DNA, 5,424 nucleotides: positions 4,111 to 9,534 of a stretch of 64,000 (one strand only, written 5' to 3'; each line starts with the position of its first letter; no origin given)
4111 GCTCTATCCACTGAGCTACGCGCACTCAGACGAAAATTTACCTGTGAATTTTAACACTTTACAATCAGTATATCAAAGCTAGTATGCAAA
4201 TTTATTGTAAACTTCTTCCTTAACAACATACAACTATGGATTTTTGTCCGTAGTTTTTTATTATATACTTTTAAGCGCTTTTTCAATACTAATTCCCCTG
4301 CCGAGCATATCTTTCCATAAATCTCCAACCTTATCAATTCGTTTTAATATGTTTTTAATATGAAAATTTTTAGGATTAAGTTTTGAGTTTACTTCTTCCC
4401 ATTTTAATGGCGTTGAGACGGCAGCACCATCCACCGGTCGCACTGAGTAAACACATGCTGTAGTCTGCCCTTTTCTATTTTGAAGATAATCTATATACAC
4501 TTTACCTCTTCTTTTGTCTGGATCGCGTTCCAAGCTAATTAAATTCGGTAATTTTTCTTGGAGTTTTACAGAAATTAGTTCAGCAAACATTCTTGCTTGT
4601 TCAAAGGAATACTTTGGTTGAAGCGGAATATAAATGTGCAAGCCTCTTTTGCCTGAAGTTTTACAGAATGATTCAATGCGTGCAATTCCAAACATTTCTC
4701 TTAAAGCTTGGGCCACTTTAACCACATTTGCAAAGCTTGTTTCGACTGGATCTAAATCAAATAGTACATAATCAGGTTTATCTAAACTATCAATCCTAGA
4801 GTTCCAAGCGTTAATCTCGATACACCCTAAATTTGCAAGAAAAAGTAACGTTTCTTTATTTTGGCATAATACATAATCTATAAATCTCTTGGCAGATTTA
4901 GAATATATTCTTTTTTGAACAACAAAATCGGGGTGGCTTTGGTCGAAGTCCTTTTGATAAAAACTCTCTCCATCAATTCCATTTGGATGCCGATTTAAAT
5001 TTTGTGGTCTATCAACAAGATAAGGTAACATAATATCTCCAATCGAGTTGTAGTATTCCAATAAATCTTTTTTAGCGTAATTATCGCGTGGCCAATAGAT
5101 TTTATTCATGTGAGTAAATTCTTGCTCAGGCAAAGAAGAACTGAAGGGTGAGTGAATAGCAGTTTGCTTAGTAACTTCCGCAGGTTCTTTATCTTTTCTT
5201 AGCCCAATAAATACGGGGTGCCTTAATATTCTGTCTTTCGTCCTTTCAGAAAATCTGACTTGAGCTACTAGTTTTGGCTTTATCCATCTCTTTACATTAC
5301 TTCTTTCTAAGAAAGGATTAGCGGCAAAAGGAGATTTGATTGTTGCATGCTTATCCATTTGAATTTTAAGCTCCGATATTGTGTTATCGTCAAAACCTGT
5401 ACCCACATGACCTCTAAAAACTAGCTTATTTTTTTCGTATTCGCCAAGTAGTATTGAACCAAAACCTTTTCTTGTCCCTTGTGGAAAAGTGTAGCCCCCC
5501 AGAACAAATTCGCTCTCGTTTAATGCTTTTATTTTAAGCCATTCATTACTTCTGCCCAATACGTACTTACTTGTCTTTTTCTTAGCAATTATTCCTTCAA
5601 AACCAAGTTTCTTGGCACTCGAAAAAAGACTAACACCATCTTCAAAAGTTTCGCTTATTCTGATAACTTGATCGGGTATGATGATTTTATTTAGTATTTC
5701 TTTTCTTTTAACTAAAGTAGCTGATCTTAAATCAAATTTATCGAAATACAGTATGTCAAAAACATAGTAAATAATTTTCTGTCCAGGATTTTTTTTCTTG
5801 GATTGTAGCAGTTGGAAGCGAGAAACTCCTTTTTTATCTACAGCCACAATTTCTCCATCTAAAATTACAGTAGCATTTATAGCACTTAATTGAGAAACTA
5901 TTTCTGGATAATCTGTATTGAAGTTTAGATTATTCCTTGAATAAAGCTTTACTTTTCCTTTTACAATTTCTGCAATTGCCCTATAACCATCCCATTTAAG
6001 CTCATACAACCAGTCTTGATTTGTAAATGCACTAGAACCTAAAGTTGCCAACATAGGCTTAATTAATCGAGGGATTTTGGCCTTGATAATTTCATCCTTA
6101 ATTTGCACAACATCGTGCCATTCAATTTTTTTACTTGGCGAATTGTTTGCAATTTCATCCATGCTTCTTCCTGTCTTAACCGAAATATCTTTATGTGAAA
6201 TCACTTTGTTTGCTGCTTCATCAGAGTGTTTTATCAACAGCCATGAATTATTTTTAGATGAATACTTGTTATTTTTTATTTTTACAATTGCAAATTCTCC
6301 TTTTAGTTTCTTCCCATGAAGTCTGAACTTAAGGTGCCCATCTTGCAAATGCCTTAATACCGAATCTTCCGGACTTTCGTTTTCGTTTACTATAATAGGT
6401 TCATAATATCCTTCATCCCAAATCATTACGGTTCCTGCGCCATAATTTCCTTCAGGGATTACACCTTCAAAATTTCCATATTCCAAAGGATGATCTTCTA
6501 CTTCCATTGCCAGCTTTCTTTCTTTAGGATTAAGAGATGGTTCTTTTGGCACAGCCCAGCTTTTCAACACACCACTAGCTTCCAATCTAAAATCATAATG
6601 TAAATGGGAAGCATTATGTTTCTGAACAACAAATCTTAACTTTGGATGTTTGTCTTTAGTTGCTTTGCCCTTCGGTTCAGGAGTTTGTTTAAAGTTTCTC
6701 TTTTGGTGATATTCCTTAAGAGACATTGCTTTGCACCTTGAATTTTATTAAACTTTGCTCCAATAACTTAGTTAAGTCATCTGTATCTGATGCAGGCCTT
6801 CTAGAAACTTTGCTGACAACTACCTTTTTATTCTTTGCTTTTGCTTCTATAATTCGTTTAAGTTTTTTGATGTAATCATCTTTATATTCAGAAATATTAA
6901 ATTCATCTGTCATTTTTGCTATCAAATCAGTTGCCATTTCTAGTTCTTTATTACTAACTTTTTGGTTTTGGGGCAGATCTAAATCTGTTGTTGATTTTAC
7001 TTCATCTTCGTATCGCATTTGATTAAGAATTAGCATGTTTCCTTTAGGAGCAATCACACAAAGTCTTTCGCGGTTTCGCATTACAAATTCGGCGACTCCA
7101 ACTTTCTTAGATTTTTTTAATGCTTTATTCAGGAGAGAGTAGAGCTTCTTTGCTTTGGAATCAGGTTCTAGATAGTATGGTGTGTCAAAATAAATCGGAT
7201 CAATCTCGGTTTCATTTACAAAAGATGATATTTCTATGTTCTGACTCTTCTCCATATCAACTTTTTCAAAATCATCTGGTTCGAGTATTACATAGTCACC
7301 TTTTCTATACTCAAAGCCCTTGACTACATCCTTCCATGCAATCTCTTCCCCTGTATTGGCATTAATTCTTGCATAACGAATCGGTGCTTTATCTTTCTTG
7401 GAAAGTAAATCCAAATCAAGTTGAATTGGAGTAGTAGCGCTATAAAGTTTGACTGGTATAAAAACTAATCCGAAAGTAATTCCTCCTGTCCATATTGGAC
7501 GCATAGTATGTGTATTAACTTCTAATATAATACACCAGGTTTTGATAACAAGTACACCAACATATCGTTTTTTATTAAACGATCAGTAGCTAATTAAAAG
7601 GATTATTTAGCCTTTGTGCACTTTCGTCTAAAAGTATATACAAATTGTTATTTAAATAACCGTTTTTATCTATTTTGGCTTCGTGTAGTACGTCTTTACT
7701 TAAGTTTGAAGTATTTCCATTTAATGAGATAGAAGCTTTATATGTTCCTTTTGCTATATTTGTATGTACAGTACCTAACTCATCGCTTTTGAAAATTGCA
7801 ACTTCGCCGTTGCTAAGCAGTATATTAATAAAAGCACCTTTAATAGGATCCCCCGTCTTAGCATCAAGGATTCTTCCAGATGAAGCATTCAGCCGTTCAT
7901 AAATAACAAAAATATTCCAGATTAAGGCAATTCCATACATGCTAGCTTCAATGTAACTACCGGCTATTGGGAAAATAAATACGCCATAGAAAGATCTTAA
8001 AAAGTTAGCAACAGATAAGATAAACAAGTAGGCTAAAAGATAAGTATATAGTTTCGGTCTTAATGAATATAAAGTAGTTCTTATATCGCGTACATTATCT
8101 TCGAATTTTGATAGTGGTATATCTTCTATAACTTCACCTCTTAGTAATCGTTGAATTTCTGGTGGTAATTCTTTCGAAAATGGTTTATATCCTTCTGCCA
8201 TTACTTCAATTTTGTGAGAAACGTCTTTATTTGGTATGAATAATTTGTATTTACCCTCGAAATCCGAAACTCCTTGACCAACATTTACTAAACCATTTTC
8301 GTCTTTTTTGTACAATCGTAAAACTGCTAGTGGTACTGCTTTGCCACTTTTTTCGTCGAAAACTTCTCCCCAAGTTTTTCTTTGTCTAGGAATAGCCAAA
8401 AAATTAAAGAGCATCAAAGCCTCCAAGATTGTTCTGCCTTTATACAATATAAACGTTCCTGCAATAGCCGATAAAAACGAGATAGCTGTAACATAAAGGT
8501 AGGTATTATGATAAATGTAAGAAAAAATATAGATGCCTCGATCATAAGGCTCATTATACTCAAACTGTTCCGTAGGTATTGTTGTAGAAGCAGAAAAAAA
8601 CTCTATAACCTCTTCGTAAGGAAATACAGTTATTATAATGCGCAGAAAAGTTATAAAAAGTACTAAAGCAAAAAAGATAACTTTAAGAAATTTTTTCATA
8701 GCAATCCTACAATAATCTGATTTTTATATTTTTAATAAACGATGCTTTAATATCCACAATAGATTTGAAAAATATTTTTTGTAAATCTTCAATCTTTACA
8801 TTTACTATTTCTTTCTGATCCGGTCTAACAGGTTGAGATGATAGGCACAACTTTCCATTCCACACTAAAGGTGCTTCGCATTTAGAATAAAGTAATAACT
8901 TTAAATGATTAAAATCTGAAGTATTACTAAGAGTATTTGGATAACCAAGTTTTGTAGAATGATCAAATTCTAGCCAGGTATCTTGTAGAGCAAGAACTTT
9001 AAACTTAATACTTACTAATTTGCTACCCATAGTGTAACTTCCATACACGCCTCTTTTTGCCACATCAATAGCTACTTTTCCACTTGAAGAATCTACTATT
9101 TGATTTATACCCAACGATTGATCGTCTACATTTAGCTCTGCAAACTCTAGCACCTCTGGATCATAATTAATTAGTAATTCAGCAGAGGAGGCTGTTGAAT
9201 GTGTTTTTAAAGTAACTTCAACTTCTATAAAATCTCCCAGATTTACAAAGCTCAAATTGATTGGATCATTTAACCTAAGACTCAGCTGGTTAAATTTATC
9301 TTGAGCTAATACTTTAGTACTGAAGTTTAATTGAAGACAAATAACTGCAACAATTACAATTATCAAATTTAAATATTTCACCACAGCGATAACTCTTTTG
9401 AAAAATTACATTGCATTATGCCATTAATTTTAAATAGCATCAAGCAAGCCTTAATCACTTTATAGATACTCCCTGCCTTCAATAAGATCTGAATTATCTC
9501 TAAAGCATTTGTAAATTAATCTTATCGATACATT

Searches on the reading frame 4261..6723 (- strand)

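Call 10: search_protein_families(library=pfam, proteins=[window:4261-6723:-], max_evalue=0.01)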
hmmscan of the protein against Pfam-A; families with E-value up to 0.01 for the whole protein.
window:4261-6723:- (820 aa): 6 families
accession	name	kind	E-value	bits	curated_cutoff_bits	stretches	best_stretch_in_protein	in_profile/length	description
PF21686.3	LigD_Prim-Pol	-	1e-85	287.8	27.4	1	551-803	2-254/254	LigD, primase-polymerase domain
PF13298.12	LigD_N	-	1.5e-43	147.8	31.1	1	34-148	1-107/107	DNA Ligase D 3'-phosphoesterase domain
PF01068.26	DNA_ligase_A_M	-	1.7e-33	116.5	26.2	1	223-399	1-204/204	ATP dependent DNA ligase domain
PF04679.21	DNA_ligase_A_C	-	7.5e-26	90.8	27.5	1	418-512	2-94/94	ATP dependent DNA ligase C terminal region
PF01896.25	DNA_primase_S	-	0.00037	21.3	26.8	1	664-775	24-163/163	DNA primase small subunit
PF01331.24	mRNA_cap_enzyme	-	0.0037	17.6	29.6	0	242-350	22-123/194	mRNA capping enzyme, catalytic domain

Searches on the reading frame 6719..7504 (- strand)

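Call 76: search_protein_families(library=pfam, proteins=[window:6719-7504:-], max_evalue=0.001)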
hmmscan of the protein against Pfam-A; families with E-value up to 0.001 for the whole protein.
window:6719-7504:- (262 aa): 1 family
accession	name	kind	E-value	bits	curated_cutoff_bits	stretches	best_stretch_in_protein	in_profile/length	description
PF02735.22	Ku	-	4.8e-48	164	25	1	11-190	2-190/190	Ku70/Ku80 beta-barrel domain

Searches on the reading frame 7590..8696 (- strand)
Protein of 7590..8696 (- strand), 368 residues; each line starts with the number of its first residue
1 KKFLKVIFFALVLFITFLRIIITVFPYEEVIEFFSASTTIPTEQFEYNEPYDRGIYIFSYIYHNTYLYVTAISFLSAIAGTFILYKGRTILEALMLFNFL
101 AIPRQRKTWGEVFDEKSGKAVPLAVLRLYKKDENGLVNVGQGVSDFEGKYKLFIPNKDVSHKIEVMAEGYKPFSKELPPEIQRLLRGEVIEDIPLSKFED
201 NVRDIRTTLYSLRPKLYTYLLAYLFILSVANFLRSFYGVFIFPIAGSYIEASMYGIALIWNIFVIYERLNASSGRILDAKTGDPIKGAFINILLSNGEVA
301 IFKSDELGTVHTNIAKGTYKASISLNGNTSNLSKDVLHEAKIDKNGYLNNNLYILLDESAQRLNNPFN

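Call 29: search_protein_families(library=pfam, proteins=[window:7590-8696:-], max_evalue=0.0001)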
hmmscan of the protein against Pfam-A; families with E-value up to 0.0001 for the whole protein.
window:7590-8696:- (368 aa): 1 family
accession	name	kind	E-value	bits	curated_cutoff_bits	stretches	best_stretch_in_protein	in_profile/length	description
PF13715.12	CarbopepD_reg_2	-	1.7e-06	28.4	32.2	0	110-177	3-62/88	CarboxypepD_reg-like domain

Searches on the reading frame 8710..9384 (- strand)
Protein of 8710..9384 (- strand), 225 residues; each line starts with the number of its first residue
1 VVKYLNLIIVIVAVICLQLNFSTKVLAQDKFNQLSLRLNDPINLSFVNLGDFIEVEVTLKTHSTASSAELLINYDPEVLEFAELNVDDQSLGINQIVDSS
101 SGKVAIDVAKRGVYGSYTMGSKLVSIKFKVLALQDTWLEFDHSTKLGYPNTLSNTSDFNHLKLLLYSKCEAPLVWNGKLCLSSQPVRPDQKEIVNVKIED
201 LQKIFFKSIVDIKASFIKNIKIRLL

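Call 76: search_protein_families(library=pfam, proteins=[window:8710-9384:-], max_evalue=0.001)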
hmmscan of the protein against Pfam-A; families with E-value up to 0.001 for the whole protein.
window:8710-9384:- (225 aa): 1 family
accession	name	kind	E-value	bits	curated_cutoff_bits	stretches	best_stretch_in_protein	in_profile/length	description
PF00963.24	Cohesin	-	1.5e-08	35.3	24.1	1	48-134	11-105/139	Cohesin domain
